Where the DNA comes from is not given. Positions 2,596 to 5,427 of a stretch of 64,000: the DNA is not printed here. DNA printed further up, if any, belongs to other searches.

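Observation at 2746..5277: Full-length P-type cation ATPase carried by a phage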

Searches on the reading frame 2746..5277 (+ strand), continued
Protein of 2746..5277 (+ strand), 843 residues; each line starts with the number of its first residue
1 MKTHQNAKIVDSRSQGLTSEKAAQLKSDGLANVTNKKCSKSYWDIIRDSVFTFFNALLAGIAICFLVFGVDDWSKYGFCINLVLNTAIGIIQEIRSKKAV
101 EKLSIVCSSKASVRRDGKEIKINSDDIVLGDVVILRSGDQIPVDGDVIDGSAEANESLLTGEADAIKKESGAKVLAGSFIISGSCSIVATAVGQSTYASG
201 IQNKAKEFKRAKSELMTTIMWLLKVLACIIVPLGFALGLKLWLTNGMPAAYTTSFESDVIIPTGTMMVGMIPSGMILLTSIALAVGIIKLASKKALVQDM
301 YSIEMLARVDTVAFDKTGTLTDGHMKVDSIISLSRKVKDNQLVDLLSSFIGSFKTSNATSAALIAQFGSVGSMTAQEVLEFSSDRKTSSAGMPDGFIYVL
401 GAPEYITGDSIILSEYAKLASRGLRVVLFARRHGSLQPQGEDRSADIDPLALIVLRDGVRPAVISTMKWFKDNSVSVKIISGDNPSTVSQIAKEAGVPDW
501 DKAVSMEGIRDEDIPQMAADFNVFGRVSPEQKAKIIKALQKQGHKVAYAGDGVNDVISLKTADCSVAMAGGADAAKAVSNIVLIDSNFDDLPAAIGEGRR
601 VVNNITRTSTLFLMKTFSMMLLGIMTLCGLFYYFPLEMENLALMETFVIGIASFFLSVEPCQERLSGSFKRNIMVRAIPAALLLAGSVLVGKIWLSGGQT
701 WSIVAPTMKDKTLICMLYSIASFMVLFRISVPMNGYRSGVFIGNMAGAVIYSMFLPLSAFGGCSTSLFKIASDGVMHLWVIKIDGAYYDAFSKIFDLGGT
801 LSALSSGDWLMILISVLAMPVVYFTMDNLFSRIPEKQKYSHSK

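Call 28: find_encoding_contigs(protein=P0003, flank=10000, max_places=3)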
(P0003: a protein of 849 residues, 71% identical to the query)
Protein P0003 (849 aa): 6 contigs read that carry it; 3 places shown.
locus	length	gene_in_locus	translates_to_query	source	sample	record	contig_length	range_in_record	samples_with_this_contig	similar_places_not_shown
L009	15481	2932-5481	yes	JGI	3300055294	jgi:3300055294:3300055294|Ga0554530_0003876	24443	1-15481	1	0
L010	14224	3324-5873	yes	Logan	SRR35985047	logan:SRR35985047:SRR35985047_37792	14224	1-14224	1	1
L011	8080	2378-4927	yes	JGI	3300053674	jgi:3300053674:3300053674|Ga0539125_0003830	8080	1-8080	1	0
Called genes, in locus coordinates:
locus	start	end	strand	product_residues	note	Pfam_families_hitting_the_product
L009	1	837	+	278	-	?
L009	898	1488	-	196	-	-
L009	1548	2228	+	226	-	PF04471:Mrr_cat, PF22722:NA-iREase1 (faint)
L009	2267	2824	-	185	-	-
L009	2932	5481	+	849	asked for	PF00122:E1-E2_ATPase, PF00702:Hydrolase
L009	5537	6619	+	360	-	-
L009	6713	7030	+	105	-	-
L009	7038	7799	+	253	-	-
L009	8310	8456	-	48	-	-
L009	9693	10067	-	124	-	-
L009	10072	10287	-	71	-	-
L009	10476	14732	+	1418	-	-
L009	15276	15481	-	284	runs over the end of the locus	-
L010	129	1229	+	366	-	-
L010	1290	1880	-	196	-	-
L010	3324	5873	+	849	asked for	PF00122:E1-E2_ATPase, PF00702:Hydrolase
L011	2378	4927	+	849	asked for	PF00122:E1-E2_ATPase, PF00702:Hydrolase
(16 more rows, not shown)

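Call 29: find_encoding_contigs(protein=P0002, flank=10000, max_places=2)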
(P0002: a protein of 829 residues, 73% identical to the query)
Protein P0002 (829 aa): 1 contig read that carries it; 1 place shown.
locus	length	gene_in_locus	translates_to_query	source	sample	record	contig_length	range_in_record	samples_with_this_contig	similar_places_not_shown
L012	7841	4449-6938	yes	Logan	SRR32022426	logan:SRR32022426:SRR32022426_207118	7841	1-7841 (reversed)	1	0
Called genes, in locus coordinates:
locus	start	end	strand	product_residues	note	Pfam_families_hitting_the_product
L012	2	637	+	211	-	?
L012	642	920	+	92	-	-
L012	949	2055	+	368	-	-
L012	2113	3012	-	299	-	-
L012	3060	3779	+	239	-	PF04471:Mrr_cat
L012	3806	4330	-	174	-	-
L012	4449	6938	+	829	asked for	PF00122:E1-E2_ATPase, PF00702:Hydrolase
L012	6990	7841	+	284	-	?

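Call 39: search_protein_families(library=phrogs, proteins=[window:2746-5274:+, L001:2854-6012:+, L001:17707-22044:+], max_evalue=0.001)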
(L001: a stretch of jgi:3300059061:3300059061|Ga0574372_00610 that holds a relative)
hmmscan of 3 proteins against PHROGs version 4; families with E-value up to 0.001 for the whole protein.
window:2746-5274:+ (843 aa): 1 family
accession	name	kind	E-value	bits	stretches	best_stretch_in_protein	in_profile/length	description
phrog_12316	-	other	5.2e-85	287.3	2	82-343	116-382/850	ATPase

L001:2854-6012:+ (1052 aa): 1 family
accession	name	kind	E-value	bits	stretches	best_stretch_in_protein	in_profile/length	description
phrog_23804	-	head and packaging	4.1e-05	24.1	0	64-124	36-95/420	virion structural protein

L001:17707-22044:+ (1445 aa): 4 families
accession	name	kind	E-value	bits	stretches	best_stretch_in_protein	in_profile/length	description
phrog_3148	-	DNA, RNA and nucleotide metabolism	3.5e-142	476.5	1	228-1444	265-1421/1424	RNA polymerase beta subunit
phrog_14872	-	DNA, RNA and nucleotide metabolism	2.3e-140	470.6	1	449-1443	407-1391/1393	RNA polymerase beta subunit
phrog_38251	-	DNA, RNA and nucleotide metabolism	4.3e-98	330.5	1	29-973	30-945/945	RNA polymerase beta subunit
phrog_3295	-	DNA, RNA and nucleotide metabolism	1.4e-10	41.2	1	1039-1219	19-211/698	RNA polymerase beta subunit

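Call 41: find_encoding_contigs(protein=P0007, flank=8000, max_places=2)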
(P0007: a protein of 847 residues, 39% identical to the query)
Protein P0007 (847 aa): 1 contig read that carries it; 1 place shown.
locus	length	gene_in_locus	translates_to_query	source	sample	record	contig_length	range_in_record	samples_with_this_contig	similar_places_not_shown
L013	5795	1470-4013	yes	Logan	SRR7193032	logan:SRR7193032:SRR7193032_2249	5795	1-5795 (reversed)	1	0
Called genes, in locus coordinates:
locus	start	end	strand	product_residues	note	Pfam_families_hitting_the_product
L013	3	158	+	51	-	?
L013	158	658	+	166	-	-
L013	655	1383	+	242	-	-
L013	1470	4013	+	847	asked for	PF00122:E1-E2_ATPase, PF00702:Hydrolase, PF08282:Hydrolase_3 (faint)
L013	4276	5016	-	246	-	-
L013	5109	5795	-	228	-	?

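Call 42: find_encoding_contigs(protein=P0004, flank=8000, max_places=2)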
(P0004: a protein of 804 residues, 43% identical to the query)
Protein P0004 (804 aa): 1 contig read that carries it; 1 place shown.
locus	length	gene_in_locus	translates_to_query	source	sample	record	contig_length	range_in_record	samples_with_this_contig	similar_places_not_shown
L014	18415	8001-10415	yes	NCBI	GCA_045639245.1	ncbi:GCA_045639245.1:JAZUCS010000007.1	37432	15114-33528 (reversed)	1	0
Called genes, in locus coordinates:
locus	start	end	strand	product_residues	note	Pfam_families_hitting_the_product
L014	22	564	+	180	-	PF00719:Pyrophosphatase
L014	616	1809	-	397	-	PF00155:Aminotran_1_2, PF01041:DegT_DnrJ_EryC1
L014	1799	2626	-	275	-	PF04909:Amidohydro_2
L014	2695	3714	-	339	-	PF00294:PfkB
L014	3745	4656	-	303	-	PF02588:YitT_membrane, PF10035:DUF2179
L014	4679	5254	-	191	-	PF01081:Aldolase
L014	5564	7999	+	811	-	PF00133:tRNA-synt_1, PF09334:tRNA-synt_1g, PF13603:tRNA-synt_1_2, PF00133:tRNA-synt_1, PF08264:Anticodon_1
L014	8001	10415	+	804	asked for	PF00122:E1-E2_ATPase, PF00702:Hydrolase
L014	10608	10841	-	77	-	PF00550:PP-binding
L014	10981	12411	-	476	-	PF00342:PGI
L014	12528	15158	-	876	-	PF00133:tRNA-synt_1, PF09334:tRNA-synt_1g, PF13603:tRNA-synt_1_2, PF09334:tRNA-synt_1g, PF08264:Anticodon_1, PF10458:Val_tRNA-synt_C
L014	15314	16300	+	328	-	PF13379:NMT1_2, PF09084:NMT1, PF12974:Phosphonate-bd (weak)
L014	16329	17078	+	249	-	PF00005:ABC_tran, PF13304:AAA_21 (faint)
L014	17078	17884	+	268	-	PF00528:BPD_transp_1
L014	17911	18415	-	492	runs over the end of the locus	PF09547:SpoIVA_ATPase, PF20438:SpoIVA_middle, PF20439:SpoIVA_C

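Call 43: find_related_loci(query=A1, collection=genome_contigs, flank=3000)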
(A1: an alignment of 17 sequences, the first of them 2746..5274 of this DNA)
Query A1 (843 aa) in genome_contigs; peptide patterns used: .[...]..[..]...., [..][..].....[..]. (x = any residue, [..] = any of these).
600 stretches matched a pattern (row limit reached: there are more); 596 encode a relative of the query (tblastn E <= 1e-3); the best 80 are kept; 80 distinct loci.
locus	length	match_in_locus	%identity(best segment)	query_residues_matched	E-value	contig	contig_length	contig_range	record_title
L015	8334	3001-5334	41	14-797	7e-175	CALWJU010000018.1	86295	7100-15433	MAG: uncultured Clostridia bacterium isolate E14__bin218 genome assembly, contig: E14__k127_1204792, whole genome shotgu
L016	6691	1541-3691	41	14-737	5e-173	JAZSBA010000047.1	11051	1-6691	MAG: Christensenellaceae bacterium isolate T1900044928_TS20190394.MAGScoT_cleanbin_000071 SGB_3407_k141_1454785, whole g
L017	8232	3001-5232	41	14-762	1e-168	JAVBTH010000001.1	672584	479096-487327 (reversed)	MAG: Bacilli bacterium isolate EPI_MAG_00245 c_000006375113, whole genome shotgun sequence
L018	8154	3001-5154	41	16-738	8e-163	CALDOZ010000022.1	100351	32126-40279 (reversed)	MAG TPA_asm: uncultured Clostridia bacterium isolate SRR6425755_bin.70_CONCOCT_v1.1_MAG genome assembly, contig: ERZ1767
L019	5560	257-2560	38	16-838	6e-161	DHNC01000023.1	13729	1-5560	MAG TPA_asm: Christensenella sp. UBA4626 UBA4626_contig_2140, whole genome shotgun sequence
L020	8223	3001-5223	38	2-756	1e-156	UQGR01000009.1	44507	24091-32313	uncultured Mollicutes bacterium isolate UMGS268 genome assembly, contig: NODE_409_length_44507_cov_4.262598, whole genom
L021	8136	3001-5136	39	13-739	4e-155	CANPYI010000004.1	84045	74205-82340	MAG: uncultured Clostridia bacterium isolate Lapin-004__bin41 genome assembly, contig: Lapin-004__NODE_277_length_84045_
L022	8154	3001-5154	39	2-734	5e-154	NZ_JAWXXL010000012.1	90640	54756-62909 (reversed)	Acutalibacter intestini strain M00204 M5.YW7.5_ctg0012, whole genome shotgun sequence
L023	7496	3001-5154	39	15-737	7e-153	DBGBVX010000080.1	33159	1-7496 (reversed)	MAG TPA_asm: Candidatus Gallimonas sp. isolate MAG11029 contig80, whole genome shotgun sequence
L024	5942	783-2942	38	16-737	2e-148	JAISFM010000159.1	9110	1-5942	MAG: Clostridiales bacterium isolate Gx485_bin36 k119_4876573, whole genome shotgun sequence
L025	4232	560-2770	37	16-743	4e-151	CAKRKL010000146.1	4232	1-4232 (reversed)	MAG: uncultured Blautia sp. isolate REFINED_METABAT215_TOP10_CONTIGS_1500_ASSEMBLY_K77_MERGED__Hadza_MoBio_hadza-E-H_K_2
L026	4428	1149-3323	37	16-738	2e-150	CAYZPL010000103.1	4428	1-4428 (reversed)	MAG TPA_asm: uncultured Candidatus Izemoplasmatales bacterium isolate binchicken_co224_258 genome assembly, contig: NODE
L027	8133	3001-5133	41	16-741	2e-169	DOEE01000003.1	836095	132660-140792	MAG TPA_asm: Clostridiales bacterium isolate UBA11490 contig_75, whole genome shotgun sequence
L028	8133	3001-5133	38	16-741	4e-146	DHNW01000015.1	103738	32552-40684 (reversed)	MAG TPA_asm: Ruminococcaceae bacterium UBA5406 UBA5406_contig_669, whole genome shotgun sequence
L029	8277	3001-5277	37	16-794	1e-144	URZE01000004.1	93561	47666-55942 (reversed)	uncultured Ruminococcaceae bacterium isolate UMGS1491 genome assembly, contig: NODE_184_length_93561_cov_14.706842, whol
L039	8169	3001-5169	36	8-756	7e-138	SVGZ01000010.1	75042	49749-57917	MAG: Clostridiales bacterium isolate SIG371 NODE_8432_length_75042_cov_1.755883, whole genome shotgun sequence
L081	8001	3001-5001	35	15-679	9e-116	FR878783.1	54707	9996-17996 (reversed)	Clostridium sp. CAG:568 genomic scaffold, scf66, whole genome shotgun sequence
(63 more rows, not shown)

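Call 48: predict_structure(alignment_id=A2)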
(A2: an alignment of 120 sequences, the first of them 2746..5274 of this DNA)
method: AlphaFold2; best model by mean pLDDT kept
length: 843 residues; sequences in the alignment: 120
mean_pLDDT: 86.0   pTM: 0.81
mean pLDDT of the five models: 86.0, 85.8, 84.0, 81.8, 80.9
residues with pLDDT >= 90: 411; 70-90: 350; 50-70: 66; < 50: 16
segments of 3 or more residues with pLDDT < 50: 1-7, 159-162, 839-843
pLDDT, mean of each block of 10 residues (from residue 1): 46 81 90 73 89 91 93 85 88 84 69 91 91 87 91 67 70 85 89 83 62 82 93 95 90 89 94 85 87 84 86 90 90 89 93 83 91 89 84 93 91 93 92 80 79 93 91 93 92 93 94 95 92 94 92 82 88 77 82 89 92 96 94 87 91 89 86 94 96 82 73 92 94 93 94 68 72 81 79 71 88 94 94 71 33
secondary structure, 60 per line:
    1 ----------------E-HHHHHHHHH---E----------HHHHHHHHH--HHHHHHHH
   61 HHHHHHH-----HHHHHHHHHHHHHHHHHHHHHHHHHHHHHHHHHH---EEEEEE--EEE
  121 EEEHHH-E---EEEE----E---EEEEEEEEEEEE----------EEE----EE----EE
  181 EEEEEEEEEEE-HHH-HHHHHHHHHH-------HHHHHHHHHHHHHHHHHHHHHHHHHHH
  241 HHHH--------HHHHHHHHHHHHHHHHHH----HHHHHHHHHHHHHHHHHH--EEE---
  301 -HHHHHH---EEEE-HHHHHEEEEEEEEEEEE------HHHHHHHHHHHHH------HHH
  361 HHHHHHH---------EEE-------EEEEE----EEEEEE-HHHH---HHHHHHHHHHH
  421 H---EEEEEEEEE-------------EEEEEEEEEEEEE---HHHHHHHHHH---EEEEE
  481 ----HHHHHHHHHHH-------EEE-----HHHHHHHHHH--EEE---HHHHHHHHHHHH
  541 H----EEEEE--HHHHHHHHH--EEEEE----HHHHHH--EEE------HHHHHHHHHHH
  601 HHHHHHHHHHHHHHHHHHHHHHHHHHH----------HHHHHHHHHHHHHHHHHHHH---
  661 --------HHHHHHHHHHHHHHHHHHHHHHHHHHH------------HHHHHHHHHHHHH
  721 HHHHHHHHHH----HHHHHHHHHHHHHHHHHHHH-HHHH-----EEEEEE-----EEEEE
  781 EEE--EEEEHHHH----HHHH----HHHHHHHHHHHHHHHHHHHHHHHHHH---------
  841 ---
elements in order (helices of 4 or more, strands of 3 or more residues): H19-27 H42-50 H53-67 H73-106 E110-115 E118-123 E132-135 E144-155 E166-168 E179-191 H197-206 H214-244 H253-270 H275-292 E295-297 H302-307 E311-314 H316-320 E321-332 H339-351 H358-367 E377-379 E387-391 E396-401 H403-406 H410-421 E425-433 E447-459 H463-472 E476-480 H485-495 E503-505 H511-520 E523-525 H529-541 E546-550 H553-561 E564-568 H573-578 E581-583 H590-627 H638-657 H669-695 H708-730 H735-754 H756-759 E765-770 E776-783 E786-789 H790-793 H798-801 H806-831

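Call 51: find_encoding_contigs(protein=P0021, flank=10000, max_places=2)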
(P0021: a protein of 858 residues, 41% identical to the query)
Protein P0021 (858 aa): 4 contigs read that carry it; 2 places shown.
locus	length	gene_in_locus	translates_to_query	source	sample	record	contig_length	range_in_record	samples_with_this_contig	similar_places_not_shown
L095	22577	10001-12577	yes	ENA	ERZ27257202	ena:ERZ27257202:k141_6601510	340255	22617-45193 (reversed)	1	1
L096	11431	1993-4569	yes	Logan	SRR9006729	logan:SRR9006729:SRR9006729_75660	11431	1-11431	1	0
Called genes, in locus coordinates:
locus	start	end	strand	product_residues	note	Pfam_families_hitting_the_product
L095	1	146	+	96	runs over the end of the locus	-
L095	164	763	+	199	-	PF13328:HD_4, PF01966:HD (weak)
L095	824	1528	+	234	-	-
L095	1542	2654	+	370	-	-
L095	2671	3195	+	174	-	-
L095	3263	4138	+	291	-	PF13353:Fer4_12, PF04055:Radical_SAM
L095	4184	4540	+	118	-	-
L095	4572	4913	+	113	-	-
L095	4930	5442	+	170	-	-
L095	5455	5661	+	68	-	-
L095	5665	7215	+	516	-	PF01145:Band_7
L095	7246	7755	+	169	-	-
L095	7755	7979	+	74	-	-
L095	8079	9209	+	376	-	PF00288:GHMP_kinases_N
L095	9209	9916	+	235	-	PF00483:NTP_transferase, PF12804:NTP_transf_3 (weak)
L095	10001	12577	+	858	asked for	PF00122:E1-E2_ATPase, PF00702:Hydrolase, PF08282:Hydrolase_3 (faint)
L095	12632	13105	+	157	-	-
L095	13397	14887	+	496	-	PF11443:DUF2828, PF25043:DUF7788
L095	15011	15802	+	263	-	-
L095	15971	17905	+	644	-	-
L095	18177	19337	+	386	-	PF00176:SNF2-rel_dom, PF00270:DEAD, PF04851:ResIII, PF00271:Helicase_C (weak)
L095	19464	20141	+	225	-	-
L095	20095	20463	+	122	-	-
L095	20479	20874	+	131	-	-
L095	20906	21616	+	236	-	-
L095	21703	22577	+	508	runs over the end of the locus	PF14311:DUF4379 (faint), PF05265:DUF723 (weak)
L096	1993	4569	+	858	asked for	PF00122:E1-E2_ATPase, PF00702:Hydrolase, PF08282:Hydrolase_3 (faint)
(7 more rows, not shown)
